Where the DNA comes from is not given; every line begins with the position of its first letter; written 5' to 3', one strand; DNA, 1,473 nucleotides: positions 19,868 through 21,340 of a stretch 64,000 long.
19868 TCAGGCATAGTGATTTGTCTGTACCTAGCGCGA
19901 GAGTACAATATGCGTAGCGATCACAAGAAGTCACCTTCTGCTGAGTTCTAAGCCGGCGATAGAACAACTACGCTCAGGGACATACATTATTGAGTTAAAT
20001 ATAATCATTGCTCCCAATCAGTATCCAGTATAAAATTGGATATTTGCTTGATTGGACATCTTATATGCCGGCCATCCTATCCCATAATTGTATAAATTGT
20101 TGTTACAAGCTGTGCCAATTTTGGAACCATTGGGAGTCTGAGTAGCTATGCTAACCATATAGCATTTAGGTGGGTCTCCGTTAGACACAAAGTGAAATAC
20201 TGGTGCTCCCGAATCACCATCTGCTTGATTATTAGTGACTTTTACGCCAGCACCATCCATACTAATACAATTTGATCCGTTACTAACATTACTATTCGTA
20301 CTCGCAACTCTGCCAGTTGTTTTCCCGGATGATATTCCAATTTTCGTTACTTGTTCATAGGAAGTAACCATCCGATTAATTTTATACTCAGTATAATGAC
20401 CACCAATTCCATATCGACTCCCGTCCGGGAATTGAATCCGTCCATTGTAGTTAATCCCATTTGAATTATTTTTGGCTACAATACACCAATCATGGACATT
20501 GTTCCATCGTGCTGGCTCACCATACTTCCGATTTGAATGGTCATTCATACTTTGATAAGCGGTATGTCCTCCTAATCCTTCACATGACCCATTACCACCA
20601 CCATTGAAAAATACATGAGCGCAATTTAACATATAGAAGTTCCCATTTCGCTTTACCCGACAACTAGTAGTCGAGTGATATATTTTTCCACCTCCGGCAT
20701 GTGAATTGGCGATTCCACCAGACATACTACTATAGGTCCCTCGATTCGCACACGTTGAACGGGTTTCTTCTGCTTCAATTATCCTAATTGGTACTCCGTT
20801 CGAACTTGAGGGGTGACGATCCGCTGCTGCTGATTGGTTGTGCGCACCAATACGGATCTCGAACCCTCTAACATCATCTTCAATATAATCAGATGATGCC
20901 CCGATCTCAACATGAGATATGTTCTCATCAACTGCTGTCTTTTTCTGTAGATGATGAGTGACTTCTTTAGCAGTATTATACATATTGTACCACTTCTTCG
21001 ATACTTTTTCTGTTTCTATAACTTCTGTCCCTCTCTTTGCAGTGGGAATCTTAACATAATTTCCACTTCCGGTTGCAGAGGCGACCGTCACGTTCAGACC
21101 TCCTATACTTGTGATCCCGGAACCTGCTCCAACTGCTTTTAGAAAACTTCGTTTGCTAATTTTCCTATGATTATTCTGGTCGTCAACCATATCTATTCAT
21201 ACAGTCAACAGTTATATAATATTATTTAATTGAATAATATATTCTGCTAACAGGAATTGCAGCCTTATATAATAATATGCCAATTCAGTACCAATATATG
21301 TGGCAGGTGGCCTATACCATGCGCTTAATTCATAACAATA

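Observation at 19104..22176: Low-GC island carrying a Tat-secreted S1-like serine protease, a Tat lipoprotein and a HEPN-like protein, bracketed by two same-family insertion sequences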

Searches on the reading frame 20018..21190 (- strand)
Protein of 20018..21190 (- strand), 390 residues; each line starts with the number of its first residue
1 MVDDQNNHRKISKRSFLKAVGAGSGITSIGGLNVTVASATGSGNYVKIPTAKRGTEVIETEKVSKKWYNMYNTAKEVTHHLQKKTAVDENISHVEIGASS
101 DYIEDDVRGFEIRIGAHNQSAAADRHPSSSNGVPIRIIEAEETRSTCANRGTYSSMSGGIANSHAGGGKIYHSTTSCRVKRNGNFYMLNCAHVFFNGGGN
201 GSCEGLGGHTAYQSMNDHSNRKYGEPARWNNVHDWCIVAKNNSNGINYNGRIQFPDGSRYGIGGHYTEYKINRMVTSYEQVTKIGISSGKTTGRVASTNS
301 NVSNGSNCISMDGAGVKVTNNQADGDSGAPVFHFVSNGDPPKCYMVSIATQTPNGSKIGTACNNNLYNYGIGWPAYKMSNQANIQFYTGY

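Call 3: search_protein_families(library=pfam, proteins=[window:20018-21190:-], max_evalue=1)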
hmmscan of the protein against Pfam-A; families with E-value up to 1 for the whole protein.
window:20018-21190:- (390 aa): 2 families
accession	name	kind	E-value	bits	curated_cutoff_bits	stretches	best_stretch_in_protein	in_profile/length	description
PF24745.1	DUF7693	-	0.21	12.2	27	0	231-261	40-70/99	Domain of unknown function (DUF7693)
PF10518.14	TAT_signal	-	0.23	12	22.7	1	10-24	1-15/21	TAT (twin-arginine translocation) pathway signal sequence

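Call 4: search_protein_families(library=ncbifam, proteins=[window:20018-21190:-], max_evalue=1)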
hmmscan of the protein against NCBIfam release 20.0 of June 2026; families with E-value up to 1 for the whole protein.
window:20018-21190:- (390 aa): 2 families
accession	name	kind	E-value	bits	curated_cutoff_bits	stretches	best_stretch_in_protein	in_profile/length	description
TIGR02811.1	formate_TAT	hypoth_equivalog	0.11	12.8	48.45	1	6-42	4-40/66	formate dehydrogenase region TAT target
NF007615.0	PRK10263.1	equivalog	0.19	9.3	1566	1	301-381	554-635/1355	DNA translocase FtsK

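Call 5: find_homologous_proteins(query=window:20018-21190:-)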
Query window:20018-21190:- (390 aa): 1 proteins with E <= 0.001 among 2283 candidates.
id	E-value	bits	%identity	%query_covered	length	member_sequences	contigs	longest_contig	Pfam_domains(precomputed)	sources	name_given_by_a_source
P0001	8.0e-262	886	100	100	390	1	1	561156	-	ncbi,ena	-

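Call 6: search_solved_structures(query=window:20018-21190:-, max_evalue=10, show_alignments=3)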
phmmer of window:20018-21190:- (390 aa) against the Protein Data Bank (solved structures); distinct sequences matched with E-value up to 10: 0.

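Call 9: find_encoding_contigs(protein=P0001, flank=10000)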
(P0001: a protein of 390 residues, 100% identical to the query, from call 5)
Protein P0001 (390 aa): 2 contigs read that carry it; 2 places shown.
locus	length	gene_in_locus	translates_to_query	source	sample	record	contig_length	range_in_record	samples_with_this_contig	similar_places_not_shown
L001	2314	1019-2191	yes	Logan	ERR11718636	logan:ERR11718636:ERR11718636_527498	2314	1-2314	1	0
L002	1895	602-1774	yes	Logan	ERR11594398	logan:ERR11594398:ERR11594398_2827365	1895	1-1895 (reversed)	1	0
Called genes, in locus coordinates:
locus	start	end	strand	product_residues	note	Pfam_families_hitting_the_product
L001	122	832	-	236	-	-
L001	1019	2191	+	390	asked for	-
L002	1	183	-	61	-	?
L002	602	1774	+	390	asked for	-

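Call 14: predict_structure(protein=window:20018-21190:-)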
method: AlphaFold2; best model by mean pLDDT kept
length: 390 residues; sequences in the alignment: 1
mean_pLDDT: 30.7   pTM: 0.20
mean pLDDT of the five models: 30.7, 24.7, 24.4, 24.2, 22.7
residues with pLDDT >= 90: 0; 70-90: 0; 50-70: 0; < 50: 390
segments of 3 or more residues with pLDDT < 50: 1-390
pLDDT, mean of each block of 10 residues (from residue 1): 29 37 36 35 32 27 36 46 36 36 33 33 26 22 29 30 33 38 37 36 27 22 25 30 27 33 26 23 24 24 28 29 34 36 36 29 25 26 26
secondary structure, 60 per line:
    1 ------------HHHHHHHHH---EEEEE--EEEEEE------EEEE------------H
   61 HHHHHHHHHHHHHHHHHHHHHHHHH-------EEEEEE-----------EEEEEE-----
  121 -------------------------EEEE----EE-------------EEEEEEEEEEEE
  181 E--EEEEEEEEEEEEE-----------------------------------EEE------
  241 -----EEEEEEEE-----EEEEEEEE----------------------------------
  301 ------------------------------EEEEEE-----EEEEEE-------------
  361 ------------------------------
elements in order: H13-21 E25-29 E32-37 E44-47 H60-85 E93-98 E110-115 E146-149 E169-181 E184-196 E232-234 E246-253 E259-266 E331-336 E342-347

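Call 15: search_protein_representatives(protein=window:20018-21190:-)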
Query: 390 residues. Proteins with E-value up to 0.001 (for the whole library): 381; up to 1e-10: 200; up to 1e-30: 8. The best 150 are listed.
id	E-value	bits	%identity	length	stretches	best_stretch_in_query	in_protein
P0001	2.5e-262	886.2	100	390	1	1-390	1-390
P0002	2.4e-60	221.3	42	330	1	58-389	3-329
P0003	1.6e-43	165.9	35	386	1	11-388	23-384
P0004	5.6e-42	160.8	39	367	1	9-390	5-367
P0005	6.1e-38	147.5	35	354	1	13-389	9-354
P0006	8.4e-35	137.2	34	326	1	48-386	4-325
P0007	3.8e-34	135.0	32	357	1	7-386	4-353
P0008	9.3e-32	127.2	36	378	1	10-386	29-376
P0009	7.4e-30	120.9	31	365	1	11-379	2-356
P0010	1.5e-28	116.6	33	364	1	24-381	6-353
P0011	7.3e-28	114.4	29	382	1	11-371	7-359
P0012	2.5e-27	112.6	28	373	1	8-384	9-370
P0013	2.7e-27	112.5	39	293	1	108-389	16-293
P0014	9.9e-27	110.6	30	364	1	4-383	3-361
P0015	1.7e-26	109.8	30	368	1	10-382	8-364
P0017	1.2e-24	103.8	30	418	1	12-355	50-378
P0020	4.0e-24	102.0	31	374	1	6-387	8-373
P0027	9.8e-22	94.2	31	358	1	25-360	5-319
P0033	6.6e-21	91.5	31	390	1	11-379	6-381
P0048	3.5e-19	85.8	28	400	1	11-386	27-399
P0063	6.9e-18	81.5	27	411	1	11-338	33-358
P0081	6.5e-16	75.0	24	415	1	9-370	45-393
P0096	5.8e-15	71.9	33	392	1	7-386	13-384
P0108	2.2e-14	70.0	27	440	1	8-343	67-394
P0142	6.0e-13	65.3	27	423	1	10-338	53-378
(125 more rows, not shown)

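Call 18: search_protein_families(library=pfam, alignment_id=A1, max_evalue=0.01)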
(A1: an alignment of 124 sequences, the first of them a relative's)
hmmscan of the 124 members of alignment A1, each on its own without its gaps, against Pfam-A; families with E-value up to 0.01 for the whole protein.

A. member 1, P0001 (390 aa): 0 families

B. families by the number of members that match (of 124 scanned): 4 families
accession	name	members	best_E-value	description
PF13365.12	Trypsin_2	51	4.5e-09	Trypsin-like peptidase domain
PF00089.32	Trypsin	19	4.6e-07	Trypsin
PF10518.14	TAT_signal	1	0.00018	TAT (twin-arginine translocation) pathway signal sequence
PF19002.5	DUF5731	1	0.0043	Family of unknown function (DUF5731)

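Call 19: search_solved_structures(query=A1, max_evalue=1, show_alignments=2)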
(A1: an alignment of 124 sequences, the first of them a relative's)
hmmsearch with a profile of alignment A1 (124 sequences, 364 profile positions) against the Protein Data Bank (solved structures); distinct sequences matched with E-value up to 1: 142 (the best 60 are shown).
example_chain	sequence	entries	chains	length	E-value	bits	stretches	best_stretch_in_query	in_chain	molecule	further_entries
2sfa_A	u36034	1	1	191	1.9e-09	40.1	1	148-312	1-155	SERINE PROTEINASE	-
1sgd_E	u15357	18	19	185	2.4e-09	39.7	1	148-329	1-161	Streptogrisin B | Streptogrisin B, Protease B | Streptogrisin B, Proteinase B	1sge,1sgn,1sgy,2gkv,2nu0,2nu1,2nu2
1cso_E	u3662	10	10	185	2.4e-09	39.7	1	148-327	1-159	PROTEINASE B | PROTEINASE B (SGPB) | STREPTOMYCES GRISEUS PROTEINASE B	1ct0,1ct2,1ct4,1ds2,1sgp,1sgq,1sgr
1hpg_A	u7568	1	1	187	9.2e-08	34.5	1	150-327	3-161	Glutamic acid specific protease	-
1sgc_A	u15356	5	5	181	9.3e-06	27.9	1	148-312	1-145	PROTEINASE A | PROTEINASE A (SGPA)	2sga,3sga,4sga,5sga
7y77_A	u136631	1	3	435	0.00028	23.1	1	199-329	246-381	Protein NARROW LEAF 1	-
1sgt_A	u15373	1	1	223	0.00055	22.1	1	297-329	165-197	TRYPSIN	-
3beu_A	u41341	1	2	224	0.00058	22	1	298-330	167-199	Trypsin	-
2fmj_A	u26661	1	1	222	0.00061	21.9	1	285-330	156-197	Trypsin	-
3i78_A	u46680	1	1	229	0.00062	21.9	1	298-330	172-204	Trypsin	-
1os8_A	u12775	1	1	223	0.00067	21.8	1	297-329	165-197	trypsin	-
3ure_A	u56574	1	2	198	0.00086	21.4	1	147-337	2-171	Alpha-lytic protease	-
3i77_A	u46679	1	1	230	0.0013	20.9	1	297-329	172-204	Trypsin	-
8hau_A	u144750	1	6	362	0.0013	20.8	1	225-330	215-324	Protein NARROW LEAF 1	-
8pme_A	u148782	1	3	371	0.0014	20.7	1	225-330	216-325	Narrow leaf 1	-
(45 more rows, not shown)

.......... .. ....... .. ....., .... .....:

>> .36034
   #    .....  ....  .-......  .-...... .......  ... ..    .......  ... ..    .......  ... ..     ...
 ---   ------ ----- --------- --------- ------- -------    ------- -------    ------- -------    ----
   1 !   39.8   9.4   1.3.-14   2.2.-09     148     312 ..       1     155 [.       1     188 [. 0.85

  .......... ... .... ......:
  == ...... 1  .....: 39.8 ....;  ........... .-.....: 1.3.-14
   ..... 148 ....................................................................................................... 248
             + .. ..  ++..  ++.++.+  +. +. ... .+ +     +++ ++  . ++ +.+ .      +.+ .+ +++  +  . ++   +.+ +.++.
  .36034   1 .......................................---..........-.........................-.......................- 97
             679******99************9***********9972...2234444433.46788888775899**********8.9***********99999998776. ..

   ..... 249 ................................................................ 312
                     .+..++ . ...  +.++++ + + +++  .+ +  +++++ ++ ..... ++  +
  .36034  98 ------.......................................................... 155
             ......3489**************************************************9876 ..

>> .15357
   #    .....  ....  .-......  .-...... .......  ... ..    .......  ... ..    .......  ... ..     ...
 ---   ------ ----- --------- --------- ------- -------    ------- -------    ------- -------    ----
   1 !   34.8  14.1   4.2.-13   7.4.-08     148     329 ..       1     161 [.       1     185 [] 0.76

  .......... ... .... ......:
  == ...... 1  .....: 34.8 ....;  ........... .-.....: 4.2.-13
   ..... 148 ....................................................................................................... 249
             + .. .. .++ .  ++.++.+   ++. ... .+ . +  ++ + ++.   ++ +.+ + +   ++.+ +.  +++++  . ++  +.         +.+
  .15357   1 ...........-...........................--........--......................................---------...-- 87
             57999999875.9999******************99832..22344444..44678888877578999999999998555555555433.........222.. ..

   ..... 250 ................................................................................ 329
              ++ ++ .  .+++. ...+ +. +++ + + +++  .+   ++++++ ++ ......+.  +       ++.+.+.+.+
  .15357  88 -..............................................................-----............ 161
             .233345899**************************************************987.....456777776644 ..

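Call 20: predict_structure(alignment_id=A1)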
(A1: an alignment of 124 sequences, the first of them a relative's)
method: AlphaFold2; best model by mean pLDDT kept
length: 390 residues; sequences in the alignment: 124
mean_pLDDT: 85.0   pTM: 0.81
mean pLDDT of the five models: 85.0, 84.9, 84.7, 84.5, 84.5
residues with pLDDT >= 90: 246; 70-90: 79; 50-70: 27; < 50: 38
segments of 3 or more residues with pLDDT < 50: 1-5, 17-33, 37-40, 140-145
pLDDT, mean of each block of 10 residues (from residue 1): 45 50 39 46 85 96 93 93 88 88 87 87 91 85 63 94 87 96 97 76 79 77 95 96 90 93 97 94 95 94 75 95 96 92 97 86 92 98 89
secondary structure, 60 per line:
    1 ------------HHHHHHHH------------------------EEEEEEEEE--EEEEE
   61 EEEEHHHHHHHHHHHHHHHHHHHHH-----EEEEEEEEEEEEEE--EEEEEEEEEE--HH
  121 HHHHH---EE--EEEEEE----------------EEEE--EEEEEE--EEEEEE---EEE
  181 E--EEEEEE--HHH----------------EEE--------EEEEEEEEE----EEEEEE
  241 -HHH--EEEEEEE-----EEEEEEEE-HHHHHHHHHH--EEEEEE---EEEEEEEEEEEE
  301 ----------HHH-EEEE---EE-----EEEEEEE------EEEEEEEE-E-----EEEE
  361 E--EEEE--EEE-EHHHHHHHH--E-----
elements in order: H13-20 E45-53 E56-64 H65-85 E91-104 E107-116 H119-125 E133-138 E155-158 E161-166 E169-174 E178-181 E184-189 E211-213 E222-230 E235-240 E247-253 E259-266 H268-277 E280-285 E289-300 E315-318 E329-335 E342-349 E357-361 E364-367 E370-372 H375-382

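Call 28: search_protein_families(library=pfam, proteins=[P0002], max_evalue=0.1)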
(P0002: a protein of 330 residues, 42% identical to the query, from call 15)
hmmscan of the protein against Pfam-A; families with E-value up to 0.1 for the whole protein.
P0002 (330 aa): 3 families
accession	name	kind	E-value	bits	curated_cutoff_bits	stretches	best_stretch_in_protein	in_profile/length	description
PF13365.12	Trypsin_2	-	0.0023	19.1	27.6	1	123-276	5-136/144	Trypsin-like peptidase domain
PF25819.1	Nal1_C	-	0.021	14.5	26.1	1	221-289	152-213/268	Nal1 C-terminal domain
PF24225.1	DUF7441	-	0.089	13.3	27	0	2-26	34-58/68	Domain of unknown function (DUF7441)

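Call 29: find_encoding_contigs(protein=P0002, flank=6000, max_places=4)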
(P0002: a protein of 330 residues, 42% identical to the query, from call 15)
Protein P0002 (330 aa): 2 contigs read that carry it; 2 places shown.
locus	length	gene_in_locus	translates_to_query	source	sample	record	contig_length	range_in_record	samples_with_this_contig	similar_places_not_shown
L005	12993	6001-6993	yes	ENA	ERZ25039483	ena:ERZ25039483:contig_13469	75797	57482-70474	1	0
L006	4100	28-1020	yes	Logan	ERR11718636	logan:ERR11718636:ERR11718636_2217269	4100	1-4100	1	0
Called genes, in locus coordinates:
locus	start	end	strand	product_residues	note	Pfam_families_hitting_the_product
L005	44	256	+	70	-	-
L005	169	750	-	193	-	-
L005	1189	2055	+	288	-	-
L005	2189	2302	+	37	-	-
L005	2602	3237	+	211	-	PF00589:Phage_integrase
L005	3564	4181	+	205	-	-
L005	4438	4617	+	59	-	-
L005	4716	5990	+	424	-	PF01609:DDE_Tnp_1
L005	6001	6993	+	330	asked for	-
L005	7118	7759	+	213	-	-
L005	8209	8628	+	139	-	-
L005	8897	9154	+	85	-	-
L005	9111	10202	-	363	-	-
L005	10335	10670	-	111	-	PF02452:PemK_toxin (weak)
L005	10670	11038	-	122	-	PF12802:MarR_2, PF12840:HTH_20 (weak), PF13412:HTH_24 (faint), PF09339:HTH_IclR (weak), PF01978:TrmB (weak)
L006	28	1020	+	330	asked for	-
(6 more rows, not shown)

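Call 35: find_related_loci(query=window:20018-21190:-, collection=genome_contigs, flank=10000)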
Query window:20018-21190:- (390 aa) in genome_contigs; peptide patterns used: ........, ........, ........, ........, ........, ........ (x = any residue, [..] = any of these).
29 stretches matched a pattern, but none encodes a relative of the query by tblastn (E <= 1e-3).

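Call 37: find_encoding_contigs(protein=P0003, flank=5000, max_places=3)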
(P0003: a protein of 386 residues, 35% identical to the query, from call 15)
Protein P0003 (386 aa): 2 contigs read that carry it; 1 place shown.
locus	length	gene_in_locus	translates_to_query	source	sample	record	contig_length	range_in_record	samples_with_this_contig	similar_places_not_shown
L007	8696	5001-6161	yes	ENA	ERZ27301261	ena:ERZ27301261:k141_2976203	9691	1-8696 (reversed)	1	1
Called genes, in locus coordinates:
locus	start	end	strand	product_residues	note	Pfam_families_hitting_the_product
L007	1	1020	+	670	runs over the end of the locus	?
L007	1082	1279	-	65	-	PF07311:Dodecin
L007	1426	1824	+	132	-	PF01938:TRAM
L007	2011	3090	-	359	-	PF01408:GFO_IDH_MocA, PF02894:GFO_IDH_MocA_C, PF22725:GFO_IDH_MocA_C3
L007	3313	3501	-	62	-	-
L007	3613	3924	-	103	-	PF25213:HVO_A0261_N, PF12802:MarR_2 (weak), PF12840:HTH_20, PF01978:TrmB (weak), PF08279:HTH_11 (weak)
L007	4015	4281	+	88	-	-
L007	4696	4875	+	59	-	-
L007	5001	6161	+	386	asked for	-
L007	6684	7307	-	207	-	-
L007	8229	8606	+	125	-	-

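Call 38: find_encoding_contigs(protein=P0004, flank=5000, max_places=3)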
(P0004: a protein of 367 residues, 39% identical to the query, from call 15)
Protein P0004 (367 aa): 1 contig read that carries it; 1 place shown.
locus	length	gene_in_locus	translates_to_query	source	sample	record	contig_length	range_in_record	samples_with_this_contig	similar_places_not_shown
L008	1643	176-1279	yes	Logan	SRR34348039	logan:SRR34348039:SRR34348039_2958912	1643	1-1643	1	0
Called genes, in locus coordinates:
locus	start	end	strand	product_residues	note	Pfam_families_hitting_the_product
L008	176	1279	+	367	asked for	PF13365:Trypsin_2 (faint)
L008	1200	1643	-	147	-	?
